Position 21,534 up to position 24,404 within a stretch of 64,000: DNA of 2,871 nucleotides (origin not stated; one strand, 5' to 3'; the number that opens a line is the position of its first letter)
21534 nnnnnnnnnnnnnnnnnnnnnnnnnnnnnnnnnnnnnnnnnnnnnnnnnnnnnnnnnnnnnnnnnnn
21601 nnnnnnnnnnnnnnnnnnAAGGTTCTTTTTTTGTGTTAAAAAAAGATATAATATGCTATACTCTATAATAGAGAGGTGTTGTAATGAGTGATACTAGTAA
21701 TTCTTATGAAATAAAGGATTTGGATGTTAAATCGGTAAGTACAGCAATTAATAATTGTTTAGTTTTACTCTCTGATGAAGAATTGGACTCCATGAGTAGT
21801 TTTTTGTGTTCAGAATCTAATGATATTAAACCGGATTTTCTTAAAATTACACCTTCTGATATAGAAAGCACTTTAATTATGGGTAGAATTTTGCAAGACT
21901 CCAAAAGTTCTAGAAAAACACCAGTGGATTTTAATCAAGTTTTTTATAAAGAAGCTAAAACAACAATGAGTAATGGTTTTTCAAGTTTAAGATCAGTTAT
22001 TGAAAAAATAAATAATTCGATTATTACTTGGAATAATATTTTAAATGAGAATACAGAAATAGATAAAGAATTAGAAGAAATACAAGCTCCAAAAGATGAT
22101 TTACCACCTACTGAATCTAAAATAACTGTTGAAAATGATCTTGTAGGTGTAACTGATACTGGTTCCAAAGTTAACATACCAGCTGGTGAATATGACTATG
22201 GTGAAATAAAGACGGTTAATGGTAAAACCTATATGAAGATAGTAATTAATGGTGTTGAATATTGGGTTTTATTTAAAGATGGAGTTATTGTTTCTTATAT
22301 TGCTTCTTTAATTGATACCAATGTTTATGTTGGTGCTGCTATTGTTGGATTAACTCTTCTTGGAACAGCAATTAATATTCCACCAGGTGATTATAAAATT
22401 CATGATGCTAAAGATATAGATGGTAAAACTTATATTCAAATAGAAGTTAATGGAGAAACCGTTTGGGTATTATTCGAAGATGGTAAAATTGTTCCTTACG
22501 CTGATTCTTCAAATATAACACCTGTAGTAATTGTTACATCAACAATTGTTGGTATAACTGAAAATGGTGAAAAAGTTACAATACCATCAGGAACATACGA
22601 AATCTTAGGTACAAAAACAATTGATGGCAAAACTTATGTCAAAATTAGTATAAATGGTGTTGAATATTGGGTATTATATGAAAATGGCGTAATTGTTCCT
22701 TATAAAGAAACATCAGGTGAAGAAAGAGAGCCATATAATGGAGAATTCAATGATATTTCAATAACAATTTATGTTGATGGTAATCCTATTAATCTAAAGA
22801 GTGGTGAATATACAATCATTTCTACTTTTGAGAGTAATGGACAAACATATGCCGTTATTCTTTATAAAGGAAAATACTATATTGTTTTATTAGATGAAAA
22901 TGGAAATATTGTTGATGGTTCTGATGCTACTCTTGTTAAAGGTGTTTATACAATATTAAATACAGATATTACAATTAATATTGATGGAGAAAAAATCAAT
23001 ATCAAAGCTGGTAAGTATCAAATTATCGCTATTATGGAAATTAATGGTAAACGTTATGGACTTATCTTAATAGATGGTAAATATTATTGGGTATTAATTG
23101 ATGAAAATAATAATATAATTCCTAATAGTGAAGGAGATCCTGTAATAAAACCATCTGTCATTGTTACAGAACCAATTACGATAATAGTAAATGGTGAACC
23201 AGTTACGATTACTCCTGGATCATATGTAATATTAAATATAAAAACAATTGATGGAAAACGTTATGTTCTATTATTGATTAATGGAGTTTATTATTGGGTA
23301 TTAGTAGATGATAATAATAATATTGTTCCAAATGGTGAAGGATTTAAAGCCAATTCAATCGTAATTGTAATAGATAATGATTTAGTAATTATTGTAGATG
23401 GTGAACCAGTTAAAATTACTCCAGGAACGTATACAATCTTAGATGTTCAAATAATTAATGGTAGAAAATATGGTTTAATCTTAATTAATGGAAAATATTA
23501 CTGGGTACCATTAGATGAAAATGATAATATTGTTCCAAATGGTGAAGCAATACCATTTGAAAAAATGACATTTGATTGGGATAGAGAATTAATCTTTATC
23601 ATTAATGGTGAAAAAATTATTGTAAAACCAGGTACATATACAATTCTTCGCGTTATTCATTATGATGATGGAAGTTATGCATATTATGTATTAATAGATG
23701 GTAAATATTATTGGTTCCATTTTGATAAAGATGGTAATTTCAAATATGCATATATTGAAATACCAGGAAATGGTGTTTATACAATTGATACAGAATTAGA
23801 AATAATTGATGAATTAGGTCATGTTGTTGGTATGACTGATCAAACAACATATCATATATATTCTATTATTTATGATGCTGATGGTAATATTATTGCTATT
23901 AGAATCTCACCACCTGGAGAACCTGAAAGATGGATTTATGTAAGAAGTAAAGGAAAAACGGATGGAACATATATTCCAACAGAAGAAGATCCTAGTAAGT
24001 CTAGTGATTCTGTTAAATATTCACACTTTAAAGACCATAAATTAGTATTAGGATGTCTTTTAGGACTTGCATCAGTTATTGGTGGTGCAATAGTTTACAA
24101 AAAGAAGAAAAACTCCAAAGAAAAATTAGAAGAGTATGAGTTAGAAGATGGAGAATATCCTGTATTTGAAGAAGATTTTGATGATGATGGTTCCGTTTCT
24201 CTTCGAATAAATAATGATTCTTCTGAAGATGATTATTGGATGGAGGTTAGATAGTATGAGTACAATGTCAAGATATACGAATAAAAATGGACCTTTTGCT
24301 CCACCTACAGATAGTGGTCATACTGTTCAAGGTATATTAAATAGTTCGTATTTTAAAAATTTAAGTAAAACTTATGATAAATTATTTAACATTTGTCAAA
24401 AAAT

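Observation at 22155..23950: Eight tandem ~57-aa repeats of an unrecognised beta-rich module in the 856-aa protein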

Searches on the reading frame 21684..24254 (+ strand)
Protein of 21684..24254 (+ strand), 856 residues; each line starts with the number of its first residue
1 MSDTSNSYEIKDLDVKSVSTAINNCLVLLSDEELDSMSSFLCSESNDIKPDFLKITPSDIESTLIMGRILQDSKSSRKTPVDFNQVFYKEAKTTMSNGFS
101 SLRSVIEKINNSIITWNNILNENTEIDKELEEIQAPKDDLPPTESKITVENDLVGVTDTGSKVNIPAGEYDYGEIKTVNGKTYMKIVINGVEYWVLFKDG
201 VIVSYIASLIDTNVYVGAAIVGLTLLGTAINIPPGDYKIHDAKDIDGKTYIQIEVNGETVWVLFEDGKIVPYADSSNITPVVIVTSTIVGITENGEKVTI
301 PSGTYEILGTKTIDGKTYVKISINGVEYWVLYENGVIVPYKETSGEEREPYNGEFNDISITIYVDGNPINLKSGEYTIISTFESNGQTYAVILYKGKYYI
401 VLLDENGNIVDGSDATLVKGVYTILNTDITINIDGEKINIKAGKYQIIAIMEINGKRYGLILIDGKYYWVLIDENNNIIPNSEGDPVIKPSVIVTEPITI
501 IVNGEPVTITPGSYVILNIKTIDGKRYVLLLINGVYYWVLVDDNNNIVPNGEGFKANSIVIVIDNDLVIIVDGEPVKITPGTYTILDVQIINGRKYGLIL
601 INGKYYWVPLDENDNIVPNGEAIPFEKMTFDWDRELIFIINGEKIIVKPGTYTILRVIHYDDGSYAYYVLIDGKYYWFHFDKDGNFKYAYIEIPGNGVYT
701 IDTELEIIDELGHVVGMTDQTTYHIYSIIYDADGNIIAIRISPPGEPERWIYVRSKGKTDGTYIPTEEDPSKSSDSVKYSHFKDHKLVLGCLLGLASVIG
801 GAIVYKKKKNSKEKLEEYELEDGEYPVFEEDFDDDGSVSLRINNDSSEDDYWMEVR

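Call 5: search_protein_families(library=pfam, proteins=[window:21684-24254:+], max_evalue=0.1)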
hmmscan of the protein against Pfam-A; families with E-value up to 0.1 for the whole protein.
window:21684-24254:+ (856 aa): 6 families
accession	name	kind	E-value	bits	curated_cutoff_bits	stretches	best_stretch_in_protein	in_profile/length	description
PF07411.17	DUF1508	-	2.4e-12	47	22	2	464-484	3-23/48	Domain of unknown function (DUF1508)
PF13510.11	Fer2_4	-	0.0004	20.8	22.8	0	359-389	3-32/82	2Fe-2S iron-sulfur cluster binding domain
PF07883.17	Cupin_2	-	0.0016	18.6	27.2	0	560-585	22-47/70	Cupin domain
PF04619.18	Adhesin_Dr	-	0.0066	16.8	23.6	0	625-654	101-130/139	Dr-family adhesin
PF18363.6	PI_PP_I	-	0.0089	16.6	28.5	1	83-142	11-66/94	Phosphoinositide phosphatase insertion domain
PF10365.15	DUF2436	-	0.026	14.7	25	0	150-186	92-127/164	Domain of unknown function (DUF2436)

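Call 8: find_homologous_proteins(query=window:21684-24254:+, max_evalue=0.001)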
Query window:21684-24254:+ (856 aa): 3 proteins with E <= 0.001 among 8000 candidates.
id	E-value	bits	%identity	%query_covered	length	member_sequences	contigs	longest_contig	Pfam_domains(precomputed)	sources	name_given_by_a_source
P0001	0.0e+0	1877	99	100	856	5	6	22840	PF07411.18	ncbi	-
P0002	0.0e+0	1632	85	100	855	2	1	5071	PF07411.18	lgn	-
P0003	0.0e+0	1387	73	100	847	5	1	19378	PF07411.18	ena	-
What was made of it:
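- Tried and rejected: The full protein gave three close orthologues (call 8).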

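Call 10: find_encoding_contigs(protein=P0001, flank=10000, max_places=4)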
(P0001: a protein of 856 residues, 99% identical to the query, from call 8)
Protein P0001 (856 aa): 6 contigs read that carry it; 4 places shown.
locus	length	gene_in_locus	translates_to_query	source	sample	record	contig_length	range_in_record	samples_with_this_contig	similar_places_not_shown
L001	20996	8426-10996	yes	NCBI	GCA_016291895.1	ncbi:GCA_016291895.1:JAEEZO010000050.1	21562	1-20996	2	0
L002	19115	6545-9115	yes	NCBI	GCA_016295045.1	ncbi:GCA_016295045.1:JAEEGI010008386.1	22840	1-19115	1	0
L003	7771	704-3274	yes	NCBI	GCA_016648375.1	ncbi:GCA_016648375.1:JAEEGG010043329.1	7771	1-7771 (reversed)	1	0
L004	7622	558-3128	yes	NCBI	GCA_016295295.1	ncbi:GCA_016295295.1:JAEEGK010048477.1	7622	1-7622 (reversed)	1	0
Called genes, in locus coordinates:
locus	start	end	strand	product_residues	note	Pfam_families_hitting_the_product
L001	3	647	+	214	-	?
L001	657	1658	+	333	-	PF00044:Gp_dh_N, PF02800:Gp_dh_C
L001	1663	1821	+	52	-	-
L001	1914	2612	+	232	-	PF02463:SMC_N (faint), PF00005:ABC_tran, PF13304:AAA_21 (faint)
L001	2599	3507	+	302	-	PF18075:FtsX_ECD, PF02687:FtsX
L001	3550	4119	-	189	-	-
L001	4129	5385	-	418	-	-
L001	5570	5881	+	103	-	PF06013:WXG100 (weak)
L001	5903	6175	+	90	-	-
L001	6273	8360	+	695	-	PF05621:TniB (weak), PF23569:NBD_SMAX1, PF00004:AAA, PF17871:AAA_lid_9, PF00004:AAA, PF07724:AAA_2, PF07728:AAA_5, PF10431:ClpB_D2-small, +9 more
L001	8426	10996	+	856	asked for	PF07411:DUF1508 (faint)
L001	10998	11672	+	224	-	-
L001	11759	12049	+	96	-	-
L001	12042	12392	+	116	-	-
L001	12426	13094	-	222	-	-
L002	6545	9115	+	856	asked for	PF07411:DUF1508 (faint)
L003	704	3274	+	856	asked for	PF07411:DUF1508 (faint)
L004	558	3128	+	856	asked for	PF07411:DUF1508 (faint)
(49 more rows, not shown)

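Call 11: find_encoding_contigs(protein=P0003, flank=10000, max_places=3)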
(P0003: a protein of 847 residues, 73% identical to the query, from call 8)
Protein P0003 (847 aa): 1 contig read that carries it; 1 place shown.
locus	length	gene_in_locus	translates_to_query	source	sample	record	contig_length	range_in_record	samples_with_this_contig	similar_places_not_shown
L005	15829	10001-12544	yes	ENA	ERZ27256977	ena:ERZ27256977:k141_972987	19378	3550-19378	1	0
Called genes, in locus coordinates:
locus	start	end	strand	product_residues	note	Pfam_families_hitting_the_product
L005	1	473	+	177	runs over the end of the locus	PF13302:Acetyltransf_3, PF13420:Acetyltransf_4, PF00583:Acetyltransf_1, PF13523:Acetyltransf_8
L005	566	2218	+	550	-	PF00448:SRP54 (faint), PF00485:PRK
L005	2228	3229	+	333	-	PF00044:Gp_dh_N, PF02800:Gp_dh_C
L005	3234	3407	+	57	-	-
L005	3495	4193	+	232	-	PF00005:ABC_tran, PF02463:SMC_N (weak), PF13304:AAA_21 (faint)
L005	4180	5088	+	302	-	PF18075:FtsX_ECD, PF02687:FtsX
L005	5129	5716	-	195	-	-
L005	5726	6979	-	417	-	-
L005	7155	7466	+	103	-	PF06013:WXG100 (weak)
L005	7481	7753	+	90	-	-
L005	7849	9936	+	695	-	PF05621:TniB (weak), PF23569:NBD_SMAX1, PF00004:AAA, PF17871:AAA_lid_9, PF00004:AAA, PF07724:AAA_2, PF07728:AAA_5, PF10431:ClpB_D2-small, +9 more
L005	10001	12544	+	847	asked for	PF07411:DUF1508 (faint)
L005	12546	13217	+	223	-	-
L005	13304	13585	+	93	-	PF06013:WXG100 (weak)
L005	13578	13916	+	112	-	-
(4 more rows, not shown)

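Call 24: predict_structure(alignment_id=A2)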
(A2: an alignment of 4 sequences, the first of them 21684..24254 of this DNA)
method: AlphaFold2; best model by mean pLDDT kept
length: 856 residues; sequences in the alignment: 4
mean_pLDDT: 55.7   pTM: 0.26
mean pLDDT of the five models: 55.7, 54.1, 52.9, 47.0, 43.3
residues with pLDDT >= 90: 0; 70-90: 267; 50-70: 274; < 50: 315
segments of 3 or more residues with pLDDT < 50: 1-144, 273-281, 334-336, 340-358, 373-375, 489-496, 511-513, 515-518, 641-643, 655-659, 694-697, 745-747, 761-856
pLDDT, mean of each block of 10 residues (from residue 1): 23 30 30 32 25 28 30 32 30 31 33 34 34 30 54 58 64 64 70 68 63 74 61 81 68 80 76 46 57 62 64 66 70 53 30 35 78 57 75 71 67 77 77 75 79 80 77 85 67 57 72 49 57 66 66 68 79 77 65 67 71 80 63 62 60 53 59 66 70 54 63 62 63 68 55 62 36 23 28 35 27 26 27 30 32 30
secondary structure, 60 per line:
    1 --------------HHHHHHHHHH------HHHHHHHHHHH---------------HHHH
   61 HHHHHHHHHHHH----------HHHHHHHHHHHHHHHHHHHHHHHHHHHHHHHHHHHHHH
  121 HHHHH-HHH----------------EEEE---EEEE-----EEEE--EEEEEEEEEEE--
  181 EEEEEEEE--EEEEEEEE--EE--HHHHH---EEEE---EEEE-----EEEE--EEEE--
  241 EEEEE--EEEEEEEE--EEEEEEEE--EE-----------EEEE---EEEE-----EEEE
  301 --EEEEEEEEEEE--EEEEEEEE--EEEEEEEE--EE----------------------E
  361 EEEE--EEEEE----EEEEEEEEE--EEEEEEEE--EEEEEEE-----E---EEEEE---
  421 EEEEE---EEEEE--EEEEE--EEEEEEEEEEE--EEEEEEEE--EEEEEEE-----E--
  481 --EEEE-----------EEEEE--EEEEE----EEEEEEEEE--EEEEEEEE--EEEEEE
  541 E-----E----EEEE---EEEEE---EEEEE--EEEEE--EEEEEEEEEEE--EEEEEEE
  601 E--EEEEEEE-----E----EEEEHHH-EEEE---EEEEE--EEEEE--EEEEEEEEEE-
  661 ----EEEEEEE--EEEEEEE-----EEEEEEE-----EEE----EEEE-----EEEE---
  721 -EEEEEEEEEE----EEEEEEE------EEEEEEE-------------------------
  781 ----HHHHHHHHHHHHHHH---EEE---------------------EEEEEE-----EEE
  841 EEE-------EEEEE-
elements in order (helices of 4 or more, strands of 3 or more residues): H15-24 H31-41 H57-72 H83-125 E146-149 E153-156 E162-165 E168-178 E181-188 E191-198 H205-209 E213-216 E220-223 E229-232 E235-238 E241-245 E248-255 E258-265 E281-284 E288-291 E297-300 E303-313 E316-323 E326-333 E360-364 E367-371 E376-384 E387-394 E397-403 E413-417 E421-425 E429-433 E436-440 E443-453 E456-463 E466-472 E483-486 E498-502 E505-509 E514-522 E525-532 E535-541 E552-555 E559-563 E567-571 E574-578 E581-591 E594-601 E604-610 E621-624 E629-632 E636-640 E643-647 E650-659 E665-671 E674-680 E686-692 E698-700 E705-708 E714-717 E722-731 E736-742 E749-755 H785-799 E803-805 E827-832 E838-843 E851-855
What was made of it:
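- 21684..22112 (+): N-terminal domain (aa 1-143): predicted helical, no signal peptide, conserved 'KPxF' motif. Helices in the AF2 model, but pLDDT is below 35 (call 24).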

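Call 39: fold_search(model_id=the predicted structure, library=pdb)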
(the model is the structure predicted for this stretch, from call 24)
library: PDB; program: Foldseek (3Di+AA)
matches with E <= 10: 1150; with E <= 0.001: 51
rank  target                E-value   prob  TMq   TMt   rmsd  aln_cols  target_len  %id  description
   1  8tid_W                5.4e-06  0.94  0.10  0.08  30.1       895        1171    9  Combined linker domain of N-DRC and associated proteins Tetrahymena (released 2023-09-27)
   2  8g2z_0U               6.0e-06  0.97  0.11  0.13  26.4       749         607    8  48-nm doublet microtubule from Tetrahymena thermophila strain CU428 (released 2023-06-14)
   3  3nol                  2.4e-05  1.00  0.07  0.19  16.6       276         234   13  Crystal structure of Zymomonas mobilis Glutaminyl Cyclase (trigonal form) (released 2010-11-03)
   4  7ukn_A                3.2e-05  0.75  0.09  0.08  33.0       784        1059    8  Crystal Structure of DDB1 in Complex with the H-Box Motif of pUL145 (released 2022-08-10)
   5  8f5p_F                3.4e-05  0.82  0.10  0.09  23.9       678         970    9  Structure of Leishmania tarentolae IFT-A (state 2) (released 2022-12-21)
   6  7q97_A                4.1e-05  0.54  0.09  0.08  26.4       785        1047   10  Structure of the bacterial type VI secretion system effector RhsA. (released 2021-12-22)
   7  4e54_A                4.5e-05  0.75  0.09  0.08  28.4       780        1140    8  Damaged DNA induced UV-damaged DNA-binding protein (UV-DDB) dimerization and its roles in chromatinized DNA repair (released 2012-08-08)
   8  9n73_LH               5.9e-05  0.82  0.11  0.12  23.4       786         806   10  SSU processome maturation and disassembly, State G (released 2025-10-29)
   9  8j07_i4               6.8e-05  0.95  0.12  0.11  24.6       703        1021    7  96nm repeat of human respiratory doublet microtubule and associated axonemal complexes (released 2023-07-26)
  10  6q0v_A                7.1e-05  0.90  0.12  0.12  27.9       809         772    8  Structure of DDB1-DDA1-DCAF15 complex bound to tasisulam and RBM39 (released 2019-11-13)
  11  8ov6_A                9.4e-05  0.66  0.09  0.10  28.6       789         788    8  Ternary structure of intramolecular bivalent glue degrader IBG1 bound to BRD4 and DCAF16:DDB1deltaBPB (released 2023-05-17)
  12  9g33_UQ               9.4e-05  0.54  0.08  0.08  25.4       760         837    8  Stalled 90S - Utp23-Krr1-deltaC3 (released 2025-06-18)
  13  9c61_A                1.0e-04  0.93  0.08  0.16  19.9       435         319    6  Crystal structure of the human LRRK2 WDR domain in complex with CACHE1193-26 (released 2024-07-03)
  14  3u1w_C                1.2e-04  1.00  0.09  0.26  19.4       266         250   10  Crystal structure of a Calcium binding protein (BDI_1975) from Parabacteroides distasonis ATCC 8503 at 2.00 A resoluti (released 2012-01-25)
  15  9fd2_b                1.4e-04  0.75  0.11  0.11  26.9       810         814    7  Structure of Pol II-TC-NER-STK19 complex (released 2024-11-13)
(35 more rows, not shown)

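Call 42: search_protein_families(library=phrogs, proteins=[window:21684-24254:+], max_evalue=0.01)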
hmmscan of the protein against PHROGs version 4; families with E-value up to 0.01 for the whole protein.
window:21684-24254:+ (856 aa): 1 family
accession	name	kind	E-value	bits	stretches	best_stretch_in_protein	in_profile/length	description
phrog_14555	-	unknown function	2.6e-05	25.3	0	518-552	3-37/69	-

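Call 59: search_protein_families(library=ncbifam, proteins=[window:21684-24254:+], max_evalue=0.05)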
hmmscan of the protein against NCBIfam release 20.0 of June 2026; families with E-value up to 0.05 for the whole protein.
window:21684-24254:+ (856 aa): 3 families
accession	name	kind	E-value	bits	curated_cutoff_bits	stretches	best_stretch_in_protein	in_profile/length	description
NF041908.1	HVO_2922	equivalog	0.0056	16.7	90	0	534-555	11-33/54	HVO_2922 family protein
NF045531.1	SidP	equivalog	0.018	13.1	890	1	23-141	160-257/870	Dot/Icm T4SS effector PI-3-phosphatase SidP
NF008376.0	PRK11171.1-5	equivalog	0.023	13.9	338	0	399-449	71-121/278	(S)-ureidoglycine aminohydrolase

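Call 76: find_encoding_contigs(protein=window:21684-24254:+, flank=10000, max_places=5)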
Protein window:21684-24254:+ (856 aa): no gene with exactly this product is on record in the collection.
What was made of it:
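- On T7SS substrate (WXG100 / LXG superfamily): The rest of the genome is not accessible, and the exact protein is not on record (call 76).
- Tried and rejected: Looking up the exact window protein to extend the contig found no record (call 76).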
